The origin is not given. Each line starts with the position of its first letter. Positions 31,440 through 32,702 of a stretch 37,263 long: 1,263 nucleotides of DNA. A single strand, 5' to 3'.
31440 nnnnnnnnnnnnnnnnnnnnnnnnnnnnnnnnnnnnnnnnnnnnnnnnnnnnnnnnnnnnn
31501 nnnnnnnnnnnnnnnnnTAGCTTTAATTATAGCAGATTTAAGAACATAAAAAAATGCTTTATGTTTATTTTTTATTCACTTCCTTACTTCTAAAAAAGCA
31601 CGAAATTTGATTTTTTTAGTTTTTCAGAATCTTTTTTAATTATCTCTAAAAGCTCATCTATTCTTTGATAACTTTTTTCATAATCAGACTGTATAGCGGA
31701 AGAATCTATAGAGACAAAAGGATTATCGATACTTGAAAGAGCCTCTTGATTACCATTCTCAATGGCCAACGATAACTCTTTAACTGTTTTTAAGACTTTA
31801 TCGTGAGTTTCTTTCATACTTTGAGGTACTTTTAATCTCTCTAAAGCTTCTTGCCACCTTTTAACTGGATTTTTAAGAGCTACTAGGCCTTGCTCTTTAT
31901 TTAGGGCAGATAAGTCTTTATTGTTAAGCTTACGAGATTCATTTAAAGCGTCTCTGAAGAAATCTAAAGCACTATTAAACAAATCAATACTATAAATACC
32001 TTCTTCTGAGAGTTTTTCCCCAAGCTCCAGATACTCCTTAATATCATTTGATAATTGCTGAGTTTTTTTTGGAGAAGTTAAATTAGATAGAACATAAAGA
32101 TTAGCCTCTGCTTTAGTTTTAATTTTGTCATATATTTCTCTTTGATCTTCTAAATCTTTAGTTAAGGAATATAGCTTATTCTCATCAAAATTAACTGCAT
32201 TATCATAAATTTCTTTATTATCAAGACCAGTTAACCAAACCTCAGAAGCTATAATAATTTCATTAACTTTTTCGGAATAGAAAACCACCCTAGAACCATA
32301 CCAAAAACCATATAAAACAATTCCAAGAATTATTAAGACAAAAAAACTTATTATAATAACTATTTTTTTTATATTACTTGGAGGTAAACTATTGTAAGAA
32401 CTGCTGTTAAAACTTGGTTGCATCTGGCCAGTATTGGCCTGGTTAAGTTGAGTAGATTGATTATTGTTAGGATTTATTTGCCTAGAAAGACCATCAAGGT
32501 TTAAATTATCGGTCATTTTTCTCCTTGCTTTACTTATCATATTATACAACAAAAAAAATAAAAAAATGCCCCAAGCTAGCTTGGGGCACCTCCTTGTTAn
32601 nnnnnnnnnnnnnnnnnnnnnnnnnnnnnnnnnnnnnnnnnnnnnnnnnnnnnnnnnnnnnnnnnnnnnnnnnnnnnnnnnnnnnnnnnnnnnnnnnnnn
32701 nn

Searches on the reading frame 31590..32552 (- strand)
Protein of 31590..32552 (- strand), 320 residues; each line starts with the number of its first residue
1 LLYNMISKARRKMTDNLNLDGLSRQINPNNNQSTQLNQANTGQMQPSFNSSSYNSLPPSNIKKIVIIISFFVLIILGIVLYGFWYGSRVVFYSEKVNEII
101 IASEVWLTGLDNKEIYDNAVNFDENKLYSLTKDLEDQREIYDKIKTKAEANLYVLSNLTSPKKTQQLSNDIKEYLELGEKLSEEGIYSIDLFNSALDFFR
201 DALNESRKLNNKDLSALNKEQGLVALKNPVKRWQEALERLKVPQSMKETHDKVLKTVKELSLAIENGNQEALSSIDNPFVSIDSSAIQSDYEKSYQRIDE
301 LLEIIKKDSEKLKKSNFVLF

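Call 3: search_protein_families(library=pfam, proteins=[window:31590-32552:-], max_evalue=1)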
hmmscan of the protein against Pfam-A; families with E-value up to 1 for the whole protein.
window:31590-32552:- (320 aa): 3 families
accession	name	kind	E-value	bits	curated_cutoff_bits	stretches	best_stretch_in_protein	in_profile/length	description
PF03936.21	Terpene_synth_C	-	0.043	13.6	26.3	1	223-269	62-108/241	Terpene synthase family, metal binding domain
PF19926.4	DUF6389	-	0.067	13.1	27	1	95-148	35-85/149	Family of unknown function (DUF6389)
PF18385.6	Tiam_CC_Ex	-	0.13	13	25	0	206-244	9-47/98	T-lymphoma invasion and metastasis CC-Ex domain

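Call 4: search_protein_families(library=ncbifam, proteins=[window:31590-32552:-], max_evalue=1)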
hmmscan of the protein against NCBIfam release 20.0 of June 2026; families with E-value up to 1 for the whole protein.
window:31590-32552:- (320 aa): 2 families
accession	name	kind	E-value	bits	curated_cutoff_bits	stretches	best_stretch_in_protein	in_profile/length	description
TIGR00811.1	sit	subfamily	0.057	11.8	1047.6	1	225-286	460-520/548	silicon transporter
NF033218.1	anchor_AmaP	equivalog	0.21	11.3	55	0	60-92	3-36/166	alkaline shock response membrane anchor protein AmaP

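Call 19: search_protein_families(library=padloc, proteins=[window:31590-32552:-], max_evalue=1)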
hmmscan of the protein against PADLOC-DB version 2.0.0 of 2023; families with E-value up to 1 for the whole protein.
window:31590-32552:- (320 aa): 0 families
